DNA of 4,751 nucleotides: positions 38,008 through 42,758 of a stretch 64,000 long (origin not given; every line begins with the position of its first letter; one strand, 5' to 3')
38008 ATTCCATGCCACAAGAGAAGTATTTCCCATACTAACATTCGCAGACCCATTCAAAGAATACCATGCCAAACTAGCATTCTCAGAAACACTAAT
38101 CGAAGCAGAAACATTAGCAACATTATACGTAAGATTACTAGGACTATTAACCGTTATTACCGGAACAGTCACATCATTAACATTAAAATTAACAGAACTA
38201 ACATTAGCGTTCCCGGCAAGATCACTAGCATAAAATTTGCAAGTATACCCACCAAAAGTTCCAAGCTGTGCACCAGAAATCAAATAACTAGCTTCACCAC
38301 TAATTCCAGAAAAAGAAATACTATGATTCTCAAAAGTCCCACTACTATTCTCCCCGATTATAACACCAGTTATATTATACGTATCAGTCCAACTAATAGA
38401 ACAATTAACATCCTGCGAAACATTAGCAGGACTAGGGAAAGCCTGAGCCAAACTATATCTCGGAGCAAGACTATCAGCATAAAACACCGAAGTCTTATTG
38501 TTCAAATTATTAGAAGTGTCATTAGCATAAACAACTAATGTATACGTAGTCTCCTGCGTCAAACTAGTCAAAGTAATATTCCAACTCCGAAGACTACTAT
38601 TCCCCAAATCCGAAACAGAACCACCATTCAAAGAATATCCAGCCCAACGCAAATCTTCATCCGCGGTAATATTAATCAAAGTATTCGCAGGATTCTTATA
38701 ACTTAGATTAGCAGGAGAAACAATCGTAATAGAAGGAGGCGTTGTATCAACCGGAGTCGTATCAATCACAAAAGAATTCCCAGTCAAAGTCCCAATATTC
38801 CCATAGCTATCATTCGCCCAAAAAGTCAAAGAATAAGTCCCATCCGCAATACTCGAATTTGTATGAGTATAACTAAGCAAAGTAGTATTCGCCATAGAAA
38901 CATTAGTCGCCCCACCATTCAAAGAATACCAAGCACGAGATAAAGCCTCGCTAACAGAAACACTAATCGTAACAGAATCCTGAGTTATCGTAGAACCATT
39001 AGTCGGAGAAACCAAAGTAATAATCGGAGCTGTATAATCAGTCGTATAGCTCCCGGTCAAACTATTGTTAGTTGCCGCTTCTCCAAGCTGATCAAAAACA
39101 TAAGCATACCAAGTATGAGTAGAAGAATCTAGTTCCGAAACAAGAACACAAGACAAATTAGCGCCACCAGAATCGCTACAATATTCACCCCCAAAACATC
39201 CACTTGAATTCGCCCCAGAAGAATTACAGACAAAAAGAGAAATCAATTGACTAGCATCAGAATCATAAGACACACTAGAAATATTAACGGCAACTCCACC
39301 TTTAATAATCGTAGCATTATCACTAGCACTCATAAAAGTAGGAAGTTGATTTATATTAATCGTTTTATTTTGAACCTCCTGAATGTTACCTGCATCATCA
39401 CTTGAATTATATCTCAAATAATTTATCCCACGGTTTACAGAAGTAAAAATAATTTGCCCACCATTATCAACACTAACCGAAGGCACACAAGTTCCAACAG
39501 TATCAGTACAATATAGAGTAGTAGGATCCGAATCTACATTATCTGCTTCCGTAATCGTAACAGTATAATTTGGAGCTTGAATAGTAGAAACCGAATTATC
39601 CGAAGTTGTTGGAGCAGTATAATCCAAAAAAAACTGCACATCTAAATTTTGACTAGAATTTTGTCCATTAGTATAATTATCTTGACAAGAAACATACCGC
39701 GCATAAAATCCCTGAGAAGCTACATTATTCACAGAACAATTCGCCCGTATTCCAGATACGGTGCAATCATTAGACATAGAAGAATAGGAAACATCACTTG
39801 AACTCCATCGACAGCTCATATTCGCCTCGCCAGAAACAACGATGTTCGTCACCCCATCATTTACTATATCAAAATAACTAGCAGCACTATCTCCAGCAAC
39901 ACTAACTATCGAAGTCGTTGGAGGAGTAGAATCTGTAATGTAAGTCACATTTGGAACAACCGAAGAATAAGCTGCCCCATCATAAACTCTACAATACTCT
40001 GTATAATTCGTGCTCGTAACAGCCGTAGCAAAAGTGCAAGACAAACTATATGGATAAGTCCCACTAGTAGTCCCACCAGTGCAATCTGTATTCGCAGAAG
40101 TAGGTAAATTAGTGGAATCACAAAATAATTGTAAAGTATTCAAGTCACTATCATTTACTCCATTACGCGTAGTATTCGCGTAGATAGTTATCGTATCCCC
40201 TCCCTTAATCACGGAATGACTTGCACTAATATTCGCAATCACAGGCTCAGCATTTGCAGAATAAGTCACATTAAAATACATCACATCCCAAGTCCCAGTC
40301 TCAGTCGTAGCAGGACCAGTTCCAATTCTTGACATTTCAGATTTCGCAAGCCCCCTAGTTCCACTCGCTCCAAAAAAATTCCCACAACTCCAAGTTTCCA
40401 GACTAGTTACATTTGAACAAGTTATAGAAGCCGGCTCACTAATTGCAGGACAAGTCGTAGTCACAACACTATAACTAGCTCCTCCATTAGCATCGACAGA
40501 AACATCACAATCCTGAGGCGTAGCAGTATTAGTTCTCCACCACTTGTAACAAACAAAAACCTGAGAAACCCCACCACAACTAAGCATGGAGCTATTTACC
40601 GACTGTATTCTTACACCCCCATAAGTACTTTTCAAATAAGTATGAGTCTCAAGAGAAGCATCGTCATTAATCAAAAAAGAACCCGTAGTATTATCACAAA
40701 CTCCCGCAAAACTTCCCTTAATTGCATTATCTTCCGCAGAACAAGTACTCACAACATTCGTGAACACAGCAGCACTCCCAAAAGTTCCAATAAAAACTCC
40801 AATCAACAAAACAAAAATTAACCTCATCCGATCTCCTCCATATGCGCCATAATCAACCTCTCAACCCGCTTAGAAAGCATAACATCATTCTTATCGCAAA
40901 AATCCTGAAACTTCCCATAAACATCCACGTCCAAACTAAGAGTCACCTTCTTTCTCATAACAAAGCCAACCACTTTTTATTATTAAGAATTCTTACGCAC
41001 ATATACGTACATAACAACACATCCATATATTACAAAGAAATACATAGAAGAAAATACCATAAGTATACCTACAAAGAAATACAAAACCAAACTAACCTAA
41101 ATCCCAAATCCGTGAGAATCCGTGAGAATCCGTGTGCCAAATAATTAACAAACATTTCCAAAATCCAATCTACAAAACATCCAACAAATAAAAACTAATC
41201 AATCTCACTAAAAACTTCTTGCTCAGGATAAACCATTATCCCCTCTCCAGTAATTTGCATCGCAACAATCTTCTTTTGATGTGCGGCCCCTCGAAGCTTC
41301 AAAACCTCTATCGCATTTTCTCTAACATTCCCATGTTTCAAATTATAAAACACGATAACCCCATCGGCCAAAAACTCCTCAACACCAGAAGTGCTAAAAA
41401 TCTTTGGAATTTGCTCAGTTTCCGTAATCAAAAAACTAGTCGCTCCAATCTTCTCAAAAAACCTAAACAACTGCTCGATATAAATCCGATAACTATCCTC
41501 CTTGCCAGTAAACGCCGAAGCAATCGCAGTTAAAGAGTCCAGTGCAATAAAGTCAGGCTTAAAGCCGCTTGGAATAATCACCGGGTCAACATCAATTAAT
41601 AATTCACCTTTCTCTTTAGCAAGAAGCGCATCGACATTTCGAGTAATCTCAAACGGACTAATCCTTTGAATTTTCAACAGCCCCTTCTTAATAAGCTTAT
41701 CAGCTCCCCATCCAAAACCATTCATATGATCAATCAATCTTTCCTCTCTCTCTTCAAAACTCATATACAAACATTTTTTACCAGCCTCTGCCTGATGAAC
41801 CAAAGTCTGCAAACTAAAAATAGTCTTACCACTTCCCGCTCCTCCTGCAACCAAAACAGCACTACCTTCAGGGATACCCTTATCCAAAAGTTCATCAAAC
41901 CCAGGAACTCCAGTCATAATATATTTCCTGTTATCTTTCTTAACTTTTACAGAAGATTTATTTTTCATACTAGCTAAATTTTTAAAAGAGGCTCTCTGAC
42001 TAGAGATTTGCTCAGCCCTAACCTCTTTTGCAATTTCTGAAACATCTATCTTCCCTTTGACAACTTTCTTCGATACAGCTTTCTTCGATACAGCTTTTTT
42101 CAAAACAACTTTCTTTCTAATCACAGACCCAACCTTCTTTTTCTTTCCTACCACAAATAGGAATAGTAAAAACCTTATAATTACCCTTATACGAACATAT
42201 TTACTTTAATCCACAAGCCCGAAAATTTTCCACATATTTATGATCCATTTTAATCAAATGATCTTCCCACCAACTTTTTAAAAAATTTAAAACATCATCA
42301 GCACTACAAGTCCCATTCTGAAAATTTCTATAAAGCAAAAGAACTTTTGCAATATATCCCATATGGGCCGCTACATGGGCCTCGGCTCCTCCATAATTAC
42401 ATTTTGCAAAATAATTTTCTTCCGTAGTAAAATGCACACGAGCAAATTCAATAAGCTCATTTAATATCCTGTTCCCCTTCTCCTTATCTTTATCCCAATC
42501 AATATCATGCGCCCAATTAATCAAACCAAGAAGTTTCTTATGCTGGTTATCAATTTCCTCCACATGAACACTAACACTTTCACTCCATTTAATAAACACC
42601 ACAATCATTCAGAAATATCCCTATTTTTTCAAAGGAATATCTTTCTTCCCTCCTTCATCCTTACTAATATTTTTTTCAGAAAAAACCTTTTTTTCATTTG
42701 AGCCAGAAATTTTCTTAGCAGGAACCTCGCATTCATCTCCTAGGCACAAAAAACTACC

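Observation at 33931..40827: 2298-aa surface glycoprotein with an (A-A-B)x3 supermodule architecture and a cytoplasmic coiled-coil tail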

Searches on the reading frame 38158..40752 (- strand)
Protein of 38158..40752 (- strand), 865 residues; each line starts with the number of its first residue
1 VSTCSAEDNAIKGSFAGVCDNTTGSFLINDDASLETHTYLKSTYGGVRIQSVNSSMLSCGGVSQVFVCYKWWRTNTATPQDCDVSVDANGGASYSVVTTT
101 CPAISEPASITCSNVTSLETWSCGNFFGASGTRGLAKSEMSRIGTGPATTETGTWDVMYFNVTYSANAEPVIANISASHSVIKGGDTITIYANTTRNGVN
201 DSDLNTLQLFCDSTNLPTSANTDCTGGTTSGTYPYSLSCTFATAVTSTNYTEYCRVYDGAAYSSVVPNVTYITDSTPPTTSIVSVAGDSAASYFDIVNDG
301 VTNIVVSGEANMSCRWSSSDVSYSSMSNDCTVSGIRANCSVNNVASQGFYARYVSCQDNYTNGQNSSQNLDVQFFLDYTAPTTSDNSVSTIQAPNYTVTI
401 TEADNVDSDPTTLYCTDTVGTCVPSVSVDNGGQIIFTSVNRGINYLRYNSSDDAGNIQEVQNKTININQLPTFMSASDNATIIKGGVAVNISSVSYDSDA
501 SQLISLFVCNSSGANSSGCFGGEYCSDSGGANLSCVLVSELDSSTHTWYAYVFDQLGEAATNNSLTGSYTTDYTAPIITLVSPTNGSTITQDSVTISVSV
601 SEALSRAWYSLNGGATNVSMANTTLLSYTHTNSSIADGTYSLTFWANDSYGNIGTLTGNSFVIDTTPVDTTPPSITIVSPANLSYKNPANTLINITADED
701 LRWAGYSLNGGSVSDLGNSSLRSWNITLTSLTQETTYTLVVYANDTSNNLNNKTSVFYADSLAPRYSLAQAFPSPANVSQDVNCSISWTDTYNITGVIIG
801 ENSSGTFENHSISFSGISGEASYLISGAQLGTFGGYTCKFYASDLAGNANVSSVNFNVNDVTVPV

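Call 76: predict_structure(alignment_id=A5)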
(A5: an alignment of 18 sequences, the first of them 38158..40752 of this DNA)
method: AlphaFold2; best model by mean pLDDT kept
length: 865 residues; sequences in the alignment: 18
mean_pLDDT: 75.7   pTM: 0.38
mean pLDDT of the five models: 75.7, 72.7, 70.6, 68.6, 67.8
residues with pLDDT >= 90: 152; 70-90: 485; 50-70: 108; < 50: 120
segments of 3 or more residues with pLDDT < 50: 1-61, 90-93, 124-166, 199-204, 863-865
pLDDT, mean of each block of 10 residues (from residue 1): 29 33 30 27 37 42 53 57 53 55 58 60 48 37 35 34 49 86 87 66 63 86 70 73 88 83 85 88 79 70 87 90 91 90 77 90 88 82 84 81 79 89 90 83 87 85 82 85 84 82 87 89 89 89 88 84 86 87 87 88 86 78 87 85 87 86 78 84 68 86 87 86 84 74 88 81 82 87 90 85 87 84 89 87 82 88 48
secondary structure, 60 per line:
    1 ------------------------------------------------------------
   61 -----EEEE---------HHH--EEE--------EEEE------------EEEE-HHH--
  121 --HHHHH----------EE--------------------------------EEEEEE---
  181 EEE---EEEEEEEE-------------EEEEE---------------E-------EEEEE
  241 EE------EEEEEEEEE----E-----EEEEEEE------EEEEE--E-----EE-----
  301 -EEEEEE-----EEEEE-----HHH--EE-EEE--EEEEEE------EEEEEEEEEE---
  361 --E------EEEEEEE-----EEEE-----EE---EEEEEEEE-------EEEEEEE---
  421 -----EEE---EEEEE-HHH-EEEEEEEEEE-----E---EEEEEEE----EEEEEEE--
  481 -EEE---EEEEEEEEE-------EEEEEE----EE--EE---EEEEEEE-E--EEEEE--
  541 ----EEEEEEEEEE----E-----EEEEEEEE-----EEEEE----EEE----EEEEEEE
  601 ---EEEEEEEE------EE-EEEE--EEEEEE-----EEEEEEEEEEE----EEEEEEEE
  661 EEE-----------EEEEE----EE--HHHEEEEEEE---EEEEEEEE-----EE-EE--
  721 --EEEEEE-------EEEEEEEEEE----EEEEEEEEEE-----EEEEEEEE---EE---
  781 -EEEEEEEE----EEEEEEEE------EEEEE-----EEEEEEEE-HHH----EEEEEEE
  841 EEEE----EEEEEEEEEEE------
elements in order (helices of 4 or more, strands of 3 or more residues): E66-69 E84-86 E95-98 E111-114 H123-127 E172-177 E181-183 E187-194 E208-212 E236-242 E249-257 E268-274 E281-285 E302-307 E313-317 E331-333 E336-341 E348-357 E370-376 E382-385 E396-403 E411-417 E426-428 E432-436 E442-451 E461-467 E472-478 E482-484 E488-496 E504-509 E523-529 E534-538 E545-554 E565-572 E578-582 E587-589 E594-600 E604-611 E621-624 E627-632 E638-648 E653-663 E675-679 E691-697 E701-708 E723-728 E736-745 E750-759 E765-772 E782-789 E794-801 E808-812 E818-825 E834-844 E849-859

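Call 79: fold_search(model_id=the predicted structure, library=pdb)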
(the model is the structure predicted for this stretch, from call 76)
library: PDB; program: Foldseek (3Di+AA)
matches with E <= 10: 1952; with E <= 0.001: 466
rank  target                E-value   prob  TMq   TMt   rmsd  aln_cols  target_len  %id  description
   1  8q6t_I                5.4e-17  1.00  0.21  0.19  21.4       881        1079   10  Helical reconstruction of the relaxed thick filament from FIB milled left ventricular mouse myofibrils (released 2023-11-01)
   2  9ba4_A                6.8e-17  1.00  0.16  0.15  61.5       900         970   12  Full-length cross-linked Contactin 2 (CNTN2) (released 2024-07-17)
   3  9fly_A                7.1e-17  1.00  0.24  0.24  13.9       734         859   14  CryoEM structure of the base (4151-5009) in the grappling hook protein A (GhpA) in the bacterium Aureispira sp. CCB-QB (released 2024-10-16)
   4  8wa2_C                7.4e-17  1.00  0.19  0.13  65.2      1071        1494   10  cryo-EM structure of native mastigonemes isolated from Chlamydomonas reinhardtii at 3.0 angstrom resolution (released 2024-04-10)
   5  1e07                  9.8e-17  1.00  0.26  0.31  13.4       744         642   12  Model of human carcinoembryonic antigen by homology modelling and curve-fitting to experimental solution scattering data (released 2000-07-04)
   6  9ijj_O                2.2e-16  1.00  0.21  0.17  17.9      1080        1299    6  In situ structure of the central apparatus in mouse sperm axoneme. (released 2025-06-04)
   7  9b4h_A                2.4e-16  1.00  0.19  0.11  65.2      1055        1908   10  Chlamydomonas reinhardtii mastigoneme filament (released 2024-04-10)
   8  7s63_A                2.7e-16  1.00  0.13  0.09  79.0       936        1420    8  Native-form oocyte/egg Alpha-2-Macroglobulin (A2Moo) tetramer (released 2022-01-05)
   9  7s62                  3.7e-16  1.00  0.14  0.10  79.6       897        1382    9  Locally refined protomer structure of native-form oocyte/egg Alpha-2-Macroglobulin (A2Moo) tetramer (released 2022-01-05)
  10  8k53_A                5.7e-16  1.00  0.17  0.18  67.6       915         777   11  Structure of the Dimeric Human CNTN2 Ig 1-6-FNIII 1-2 Domain in an Asymmetric State (released 2023-12-06)
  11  7som_D                2.3e-15  1.00  0.17  0.12  81.6      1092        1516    9  Ciliary C2 central pair apparatus isolated from Chlamydomonas reinhardtii (released 2022-04-13)
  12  9ijj_h                8.3e-15  1.00  0.17  0.11  80.9      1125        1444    8  In situ structure of the central apparatus in mouse sperm axoneme. (released 2025-06-04)
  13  7q62_A                1.1e-14  1.00  0.11  0.09  85.6       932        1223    8  Structure of TEV cleaved A2ML1 dimer (A2ML1-TT dimer) (released 2022-04-20)
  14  6tav_C                1.1e-14  1.00  0.13  0.10  80.4       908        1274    8  Crystal structure of endopeptidase-induced alpha2-macroglobulin (released 2021-05-12)
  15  5oj2_A                1.2e-14  1.00  0.13  0.15  75.7       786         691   12  Crystal structure of the chicken MDGA1 ectodomain (released 2017-08-23)
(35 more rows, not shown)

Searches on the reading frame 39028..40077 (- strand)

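Call 18: search_protein_families(library=pfam, proteins=[window:39028-40077:-], max_evalue=10)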
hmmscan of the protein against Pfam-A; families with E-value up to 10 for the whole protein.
window:39028-40077:- (350 aa): 1 family
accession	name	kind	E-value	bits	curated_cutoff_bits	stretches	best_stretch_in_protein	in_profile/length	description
PF06766.16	Hydrophobin_2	-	0.22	11.9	24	1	81-124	16-60/65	Fungal hydrophobin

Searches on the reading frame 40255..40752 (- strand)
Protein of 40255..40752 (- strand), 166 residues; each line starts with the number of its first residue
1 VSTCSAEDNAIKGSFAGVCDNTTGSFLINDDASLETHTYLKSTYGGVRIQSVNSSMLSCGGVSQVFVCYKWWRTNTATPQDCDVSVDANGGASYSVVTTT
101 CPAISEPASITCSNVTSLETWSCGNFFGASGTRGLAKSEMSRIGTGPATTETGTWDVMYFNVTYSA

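Call 104: search_protein_families(library=pfam, proteins=[window:40255-40752:-], max_evalue=0.1)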
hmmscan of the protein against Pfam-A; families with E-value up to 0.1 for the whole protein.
window:40255-40752:- (166 aa): 0 families

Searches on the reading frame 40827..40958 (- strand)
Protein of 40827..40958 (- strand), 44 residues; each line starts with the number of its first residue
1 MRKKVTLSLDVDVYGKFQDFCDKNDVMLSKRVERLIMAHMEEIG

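Call 29: search_protein_families(library=pfam, proteins=[window:40827-40958:-], max_evalue=10)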
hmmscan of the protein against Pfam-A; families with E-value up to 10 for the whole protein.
seq(44 aa): 1 family
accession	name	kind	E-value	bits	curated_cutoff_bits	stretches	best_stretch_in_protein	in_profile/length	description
PF19891.5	DUF6364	-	0.0021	19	27.3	1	1-37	1-37/70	Family of unknown function (DUF6364)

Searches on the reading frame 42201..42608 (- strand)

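Call 11: search_protein_families(library=pfam, proteins=[window:42201-42608:-], max_evalue=0.01)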
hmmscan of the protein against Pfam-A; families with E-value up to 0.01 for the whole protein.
window:42201-42608:- (135 aa): 1 family
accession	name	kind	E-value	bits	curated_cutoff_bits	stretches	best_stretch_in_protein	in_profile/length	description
PF01814.28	Hemerythrin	-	6e-09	36.9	25.3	1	16-126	3-124/127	Hemerythrin HHE cation binding domain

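Call 59: search_protein_families(library=ncbifam, proteins=[window:42201-42608:-], max_evalue=0.01)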
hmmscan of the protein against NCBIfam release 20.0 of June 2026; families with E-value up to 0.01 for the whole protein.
window:42201-42608:- (135 aa): 5 families
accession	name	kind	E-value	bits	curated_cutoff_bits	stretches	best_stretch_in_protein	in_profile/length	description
NF033749.1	bact_hemeryth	subfamily_domain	1.2e-30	106.3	84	1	5-129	1-128/129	bacteriohemerythrin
TIGR02481.1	hemeryth_dom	domain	1.8e-25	89.4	51.75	1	7-127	1-124/126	hemerythrin domain-containing protein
NF002007.0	PRK00808.1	equivalog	3.2e-22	79.3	109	1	5-130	3-128/156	bacteriohemerythrin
TIGR00058.1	Hemerythrin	subfamily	1.4e-13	51.4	131.85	1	7-125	6-111/115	hemerythrin family non-heme iron protein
NF002522.0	PRK01917.1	equivalog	1.5e-06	28.1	162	1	16-133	20-135/145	cation-binding hemerythrin HHE family protein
